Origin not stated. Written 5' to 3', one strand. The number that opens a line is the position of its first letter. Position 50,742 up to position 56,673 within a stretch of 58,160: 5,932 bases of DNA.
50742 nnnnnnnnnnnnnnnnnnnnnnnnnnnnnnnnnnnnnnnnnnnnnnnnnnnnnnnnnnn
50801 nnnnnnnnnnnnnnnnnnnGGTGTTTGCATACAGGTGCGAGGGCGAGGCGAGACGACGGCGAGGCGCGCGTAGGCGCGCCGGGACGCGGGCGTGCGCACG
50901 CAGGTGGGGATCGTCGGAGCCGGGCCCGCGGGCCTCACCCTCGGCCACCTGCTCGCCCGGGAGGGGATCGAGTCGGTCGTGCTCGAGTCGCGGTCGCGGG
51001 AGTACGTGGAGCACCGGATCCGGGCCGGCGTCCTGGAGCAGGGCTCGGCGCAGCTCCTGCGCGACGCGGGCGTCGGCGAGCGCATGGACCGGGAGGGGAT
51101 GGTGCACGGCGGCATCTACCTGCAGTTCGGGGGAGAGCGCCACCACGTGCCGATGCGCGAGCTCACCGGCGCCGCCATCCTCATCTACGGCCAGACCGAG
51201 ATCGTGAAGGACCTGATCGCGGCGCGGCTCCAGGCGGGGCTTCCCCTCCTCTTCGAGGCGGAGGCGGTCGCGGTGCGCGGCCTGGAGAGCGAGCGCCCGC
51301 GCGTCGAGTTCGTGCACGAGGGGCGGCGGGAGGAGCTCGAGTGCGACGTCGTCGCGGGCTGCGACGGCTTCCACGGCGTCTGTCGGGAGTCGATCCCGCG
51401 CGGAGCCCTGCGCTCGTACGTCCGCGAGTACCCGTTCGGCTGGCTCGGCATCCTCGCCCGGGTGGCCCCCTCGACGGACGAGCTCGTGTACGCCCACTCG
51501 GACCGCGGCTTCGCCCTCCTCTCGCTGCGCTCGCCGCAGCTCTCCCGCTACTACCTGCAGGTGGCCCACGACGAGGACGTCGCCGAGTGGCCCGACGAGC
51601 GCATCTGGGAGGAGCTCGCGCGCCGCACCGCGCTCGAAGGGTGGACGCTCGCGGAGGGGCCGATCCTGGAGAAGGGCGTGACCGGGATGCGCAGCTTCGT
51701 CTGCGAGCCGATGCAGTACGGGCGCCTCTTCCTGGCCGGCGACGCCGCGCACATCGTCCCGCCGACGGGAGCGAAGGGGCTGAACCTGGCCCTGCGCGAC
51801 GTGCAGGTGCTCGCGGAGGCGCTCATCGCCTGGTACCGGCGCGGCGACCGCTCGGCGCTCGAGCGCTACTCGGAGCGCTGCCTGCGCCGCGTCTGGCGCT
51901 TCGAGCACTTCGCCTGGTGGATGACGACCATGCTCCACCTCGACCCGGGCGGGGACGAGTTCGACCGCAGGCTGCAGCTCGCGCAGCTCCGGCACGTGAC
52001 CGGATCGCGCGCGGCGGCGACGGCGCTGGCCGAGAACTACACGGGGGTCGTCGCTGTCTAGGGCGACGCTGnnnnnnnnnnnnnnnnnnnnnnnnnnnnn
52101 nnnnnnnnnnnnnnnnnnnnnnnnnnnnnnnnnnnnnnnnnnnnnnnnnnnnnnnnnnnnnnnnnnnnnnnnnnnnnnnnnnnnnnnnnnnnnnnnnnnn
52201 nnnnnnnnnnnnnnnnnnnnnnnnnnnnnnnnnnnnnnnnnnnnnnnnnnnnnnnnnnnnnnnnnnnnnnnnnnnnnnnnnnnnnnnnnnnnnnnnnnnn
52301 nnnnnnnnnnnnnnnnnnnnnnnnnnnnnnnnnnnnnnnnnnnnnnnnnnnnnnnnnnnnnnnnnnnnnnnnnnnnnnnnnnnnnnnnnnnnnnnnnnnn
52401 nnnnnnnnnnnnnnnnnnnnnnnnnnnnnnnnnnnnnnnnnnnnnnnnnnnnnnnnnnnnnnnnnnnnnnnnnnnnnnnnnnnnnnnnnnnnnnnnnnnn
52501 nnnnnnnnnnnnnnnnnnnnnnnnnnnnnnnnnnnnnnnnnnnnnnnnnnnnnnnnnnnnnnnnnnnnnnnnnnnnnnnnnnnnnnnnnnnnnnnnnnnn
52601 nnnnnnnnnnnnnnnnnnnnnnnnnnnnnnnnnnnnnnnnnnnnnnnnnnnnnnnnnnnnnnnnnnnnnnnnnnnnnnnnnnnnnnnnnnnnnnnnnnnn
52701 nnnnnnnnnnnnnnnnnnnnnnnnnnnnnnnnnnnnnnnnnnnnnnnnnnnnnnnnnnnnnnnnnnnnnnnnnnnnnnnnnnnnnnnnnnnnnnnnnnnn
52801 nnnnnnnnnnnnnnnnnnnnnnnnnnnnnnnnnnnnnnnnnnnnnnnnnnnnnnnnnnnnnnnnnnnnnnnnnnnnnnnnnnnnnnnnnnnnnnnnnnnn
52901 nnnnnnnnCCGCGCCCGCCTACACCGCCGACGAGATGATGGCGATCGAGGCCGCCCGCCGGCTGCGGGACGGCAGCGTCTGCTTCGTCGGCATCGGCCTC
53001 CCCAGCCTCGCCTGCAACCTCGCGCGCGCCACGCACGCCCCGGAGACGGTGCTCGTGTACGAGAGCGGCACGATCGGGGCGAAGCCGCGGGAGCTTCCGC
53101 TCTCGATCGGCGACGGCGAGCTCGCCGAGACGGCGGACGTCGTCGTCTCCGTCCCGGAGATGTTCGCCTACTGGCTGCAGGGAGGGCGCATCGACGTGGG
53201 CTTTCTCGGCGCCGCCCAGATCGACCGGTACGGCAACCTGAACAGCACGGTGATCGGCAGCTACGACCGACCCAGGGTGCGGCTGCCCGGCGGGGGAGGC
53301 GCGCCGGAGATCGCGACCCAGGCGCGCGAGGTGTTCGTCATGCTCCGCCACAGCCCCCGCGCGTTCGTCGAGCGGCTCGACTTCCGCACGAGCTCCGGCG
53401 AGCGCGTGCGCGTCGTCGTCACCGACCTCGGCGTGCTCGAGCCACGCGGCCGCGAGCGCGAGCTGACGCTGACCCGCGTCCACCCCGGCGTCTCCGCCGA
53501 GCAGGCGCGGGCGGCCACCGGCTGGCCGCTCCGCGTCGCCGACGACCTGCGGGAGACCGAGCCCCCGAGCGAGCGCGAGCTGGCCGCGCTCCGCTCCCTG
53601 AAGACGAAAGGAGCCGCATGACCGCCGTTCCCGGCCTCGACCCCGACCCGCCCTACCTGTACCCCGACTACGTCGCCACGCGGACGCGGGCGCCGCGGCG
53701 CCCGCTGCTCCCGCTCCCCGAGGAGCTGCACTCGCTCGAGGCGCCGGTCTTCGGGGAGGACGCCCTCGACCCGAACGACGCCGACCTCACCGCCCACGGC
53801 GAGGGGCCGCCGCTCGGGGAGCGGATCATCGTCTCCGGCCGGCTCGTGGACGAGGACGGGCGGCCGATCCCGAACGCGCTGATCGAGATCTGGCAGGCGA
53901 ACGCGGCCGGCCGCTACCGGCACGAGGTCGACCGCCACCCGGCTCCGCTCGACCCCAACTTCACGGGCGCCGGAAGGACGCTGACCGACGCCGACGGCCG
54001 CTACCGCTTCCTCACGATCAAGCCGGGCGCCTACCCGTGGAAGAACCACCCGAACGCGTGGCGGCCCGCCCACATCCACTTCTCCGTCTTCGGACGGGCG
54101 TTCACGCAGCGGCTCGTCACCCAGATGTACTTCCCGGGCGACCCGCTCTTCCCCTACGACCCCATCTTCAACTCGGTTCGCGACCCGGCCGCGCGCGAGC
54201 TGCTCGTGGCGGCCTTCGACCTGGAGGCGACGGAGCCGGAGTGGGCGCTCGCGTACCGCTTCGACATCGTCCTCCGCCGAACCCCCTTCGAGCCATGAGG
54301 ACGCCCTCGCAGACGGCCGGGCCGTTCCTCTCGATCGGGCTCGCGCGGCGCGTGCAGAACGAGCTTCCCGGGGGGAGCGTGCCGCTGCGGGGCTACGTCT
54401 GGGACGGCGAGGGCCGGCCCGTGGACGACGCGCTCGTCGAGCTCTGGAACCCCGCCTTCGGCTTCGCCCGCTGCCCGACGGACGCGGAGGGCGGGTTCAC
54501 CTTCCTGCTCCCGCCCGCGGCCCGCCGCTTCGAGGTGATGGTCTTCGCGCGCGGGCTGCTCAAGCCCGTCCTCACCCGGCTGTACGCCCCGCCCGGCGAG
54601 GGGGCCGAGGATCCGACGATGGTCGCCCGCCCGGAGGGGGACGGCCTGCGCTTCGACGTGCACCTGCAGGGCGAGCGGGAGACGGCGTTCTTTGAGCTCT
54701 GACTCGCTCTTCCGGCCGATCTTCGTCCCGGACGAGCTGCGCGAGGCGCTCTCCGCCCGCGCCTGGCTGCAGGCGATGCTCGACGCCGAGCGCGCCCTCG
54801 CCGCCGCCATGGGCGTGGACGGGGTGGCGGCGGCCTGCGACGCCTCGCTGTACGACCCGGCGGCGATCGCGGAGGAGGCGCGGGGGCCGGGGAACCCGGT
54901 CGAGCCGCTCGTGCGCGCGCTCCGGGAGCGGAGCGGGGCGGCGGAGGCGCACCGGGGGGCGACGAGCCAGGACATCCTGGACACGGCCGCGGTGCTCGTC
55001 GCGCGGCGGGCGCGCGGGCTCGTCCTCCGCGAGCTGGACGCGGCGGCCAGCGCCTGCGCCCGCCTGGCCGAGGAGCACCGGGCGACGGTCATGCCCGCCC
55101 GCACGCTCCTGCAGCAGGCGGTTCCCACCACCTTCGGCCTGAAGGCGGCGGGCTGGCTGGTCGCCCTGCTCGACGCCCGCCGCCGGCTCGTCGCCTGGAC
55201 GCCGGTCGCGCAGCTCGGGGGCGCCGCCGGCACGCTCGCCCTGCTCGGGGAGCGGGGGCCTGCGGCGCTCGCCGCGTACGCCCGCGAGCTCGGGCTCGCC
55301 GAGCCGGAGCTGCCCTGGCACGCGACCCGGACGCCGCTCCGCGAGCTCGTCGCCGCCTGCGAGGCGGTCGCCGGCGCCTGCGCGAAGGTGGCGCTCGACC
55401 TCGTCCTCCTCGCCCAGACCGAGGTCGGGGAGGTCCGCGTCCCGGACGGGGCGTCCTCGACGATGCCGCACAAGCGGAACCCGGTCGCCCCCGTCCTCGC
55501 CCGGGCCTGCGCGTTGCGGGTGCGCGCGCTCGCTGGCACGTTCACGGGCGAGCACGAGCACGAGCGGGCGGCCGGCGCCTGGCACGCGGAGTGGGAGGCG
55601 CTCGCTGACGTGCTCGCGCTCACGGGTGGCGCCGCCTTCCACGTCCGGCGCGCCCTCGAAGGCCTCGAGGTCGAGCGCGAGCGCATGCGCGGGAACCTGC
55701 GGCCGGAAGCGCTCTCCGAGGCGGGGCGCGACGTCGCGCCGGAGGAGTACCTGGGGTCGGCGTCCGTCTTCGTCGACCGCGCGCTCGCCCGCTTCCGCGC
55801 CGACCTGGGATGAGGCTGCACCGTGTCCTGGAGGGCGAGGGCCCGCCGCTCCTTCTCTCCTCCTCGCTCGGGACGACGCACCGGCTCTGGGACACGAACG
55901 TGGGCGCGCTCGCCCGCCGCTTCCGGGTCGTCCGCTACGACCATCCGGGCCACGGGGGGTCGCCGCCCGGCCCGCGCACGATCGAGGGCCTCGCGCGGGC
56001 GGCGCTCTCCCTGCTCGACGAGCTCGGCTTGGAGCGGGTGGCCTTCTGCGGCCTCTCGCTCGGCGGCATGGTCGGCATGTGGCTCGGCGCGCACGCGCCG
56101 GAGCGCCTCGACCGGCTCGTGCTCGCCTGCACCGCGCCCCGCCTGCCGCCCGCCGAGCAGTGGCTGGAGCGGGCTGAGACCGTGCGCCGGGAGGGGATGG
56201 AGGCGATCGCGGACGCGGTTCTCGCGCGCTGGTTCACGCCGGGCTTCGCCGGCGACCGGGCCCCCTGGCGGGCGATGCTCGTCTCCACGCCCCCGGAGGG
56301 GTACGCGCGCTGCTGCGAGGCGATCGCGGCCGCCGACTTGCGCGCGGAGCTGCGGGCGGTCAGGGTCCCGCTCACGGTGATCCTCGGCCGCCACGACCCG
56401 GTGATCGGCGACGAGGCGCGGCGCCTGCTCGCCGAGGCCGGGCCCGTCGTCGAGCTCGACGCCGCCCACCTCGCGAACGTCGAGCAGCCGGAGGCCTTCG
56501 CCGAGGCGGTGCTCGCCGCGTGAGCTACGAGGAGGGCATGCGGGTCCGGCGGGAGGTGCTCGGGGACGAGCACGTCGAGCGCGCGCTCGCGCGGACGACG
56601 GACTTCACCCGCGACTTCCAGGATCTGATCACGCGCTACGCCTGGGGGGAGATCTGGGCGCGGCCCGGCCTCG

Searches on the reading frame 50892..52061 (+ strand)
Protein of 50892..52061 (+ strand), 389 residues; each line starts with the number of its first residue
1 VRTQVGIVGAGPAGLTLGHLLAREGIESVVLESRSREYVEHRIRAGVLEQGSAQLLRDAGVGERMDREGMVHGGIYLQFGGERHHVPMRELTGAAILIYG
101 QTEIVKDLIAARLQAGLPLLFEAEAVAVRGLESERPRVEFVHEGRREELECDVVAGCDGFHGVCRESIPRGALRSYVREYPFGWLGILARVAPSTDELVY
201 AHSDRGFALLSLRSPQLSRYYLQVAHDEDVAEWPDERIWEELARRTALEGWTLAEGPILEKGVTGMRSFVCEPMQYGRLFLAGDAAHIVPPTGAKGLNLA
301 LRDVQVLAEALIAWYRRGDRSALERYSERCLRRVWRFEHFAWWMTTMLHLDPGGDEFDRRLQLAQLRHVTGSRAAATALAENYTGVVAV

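Call 69: search_protein_families(library=pfam, proteins=[window:50892-52061:+], max_evalue=0.001)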
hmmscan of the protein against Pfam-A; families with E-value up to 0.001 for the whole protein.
window:50892-52061:+ (389 aa): 2 families
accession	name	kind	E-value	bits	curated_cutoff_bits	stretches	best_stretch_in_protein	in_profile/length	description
PF01494.25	FAD_binding_3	-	4.4e-82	276.5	22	1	2-340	1-348/349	FAD binding domain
PF13450.12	NAD_binding_8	-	4.6e-06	27.3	21.9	1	7-36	1-30/68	NAD(P)-binding Rossmann-like domain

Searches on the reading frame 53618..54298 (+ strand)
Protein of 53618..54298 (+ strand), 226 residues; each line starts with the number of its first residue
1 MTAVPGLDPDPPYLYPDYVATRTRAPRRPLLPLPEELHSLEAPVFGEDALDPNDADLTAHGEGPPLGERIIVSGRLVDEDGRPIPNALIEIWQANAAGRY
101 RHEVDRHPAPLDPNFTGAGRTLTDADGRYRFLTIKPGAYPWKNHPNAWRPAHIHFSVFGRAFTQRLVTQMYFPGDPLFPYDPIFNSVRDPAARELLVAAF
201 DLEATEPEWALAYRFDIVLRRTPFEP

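Call 71: search_protein_families(library=pfam, proteins=[window:53618-54298:+], max_evalue=0.001)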
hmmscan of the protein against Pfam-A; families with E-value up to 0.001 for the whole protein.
window:53618-54298:+ (226 aa): 3 families
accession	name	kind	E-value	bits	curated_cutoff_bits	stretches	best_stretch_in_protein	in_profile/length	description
PF00775.27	Dioxygenase_C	-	2.7e-56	190.4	27.3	1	41-220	2-181/182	Dioxygenase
PF13620.12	CarboxypepD_reg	-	5.2e-07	30.4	32.3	1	72-139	2-50/82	Carboxypeptidase regulatory-like domain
PF12391.13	PCDO_beta_N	-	1.6e-06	28.1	24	1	11-35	9-33/34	Protocatechuate 3,4-dioxygenase beta subunit N terminal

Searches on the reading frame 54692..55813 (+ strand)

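Call 69: search_protein_families(library=pfam, proteins=[window:54692-55813:+], max_evalue=0.001)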
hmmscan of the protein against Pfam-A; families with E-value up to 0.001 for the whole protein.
window:54692-55813:+ (373 aa): 1 family
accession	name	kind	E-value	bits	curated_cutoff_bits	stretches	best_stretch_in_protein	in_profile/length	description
PF00206.25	Lyase_1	-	1.1e-29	104.3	27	1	55-277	68-310/312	Lyase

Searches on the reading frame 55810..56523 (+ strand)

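Call 71: search_protein_families(library=pfam, proteins=[window:55810-56523:+], max_evalue=0.001)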
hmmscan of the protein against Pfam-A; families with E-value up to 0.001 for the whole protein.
window:55810-56523:+ (237 aa): 3 families
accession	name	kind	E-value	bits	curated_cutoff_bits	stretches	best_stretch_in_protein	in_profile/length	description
PF00561.26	Abhydrolase_1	-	3.1e-22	79.9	25.8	1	12-122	1-113/245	alpha/beta hydrolase fold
PF12697.13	Abhydrolase_6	-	2.5e-21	77.8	26.3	1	19-233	6-217/217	Alpha/beta hydrolase family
PF12146.15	Hydrolase_4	-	1.9e-10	40.9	27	1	37-124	31-128/239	Serine aminopeptidase, S33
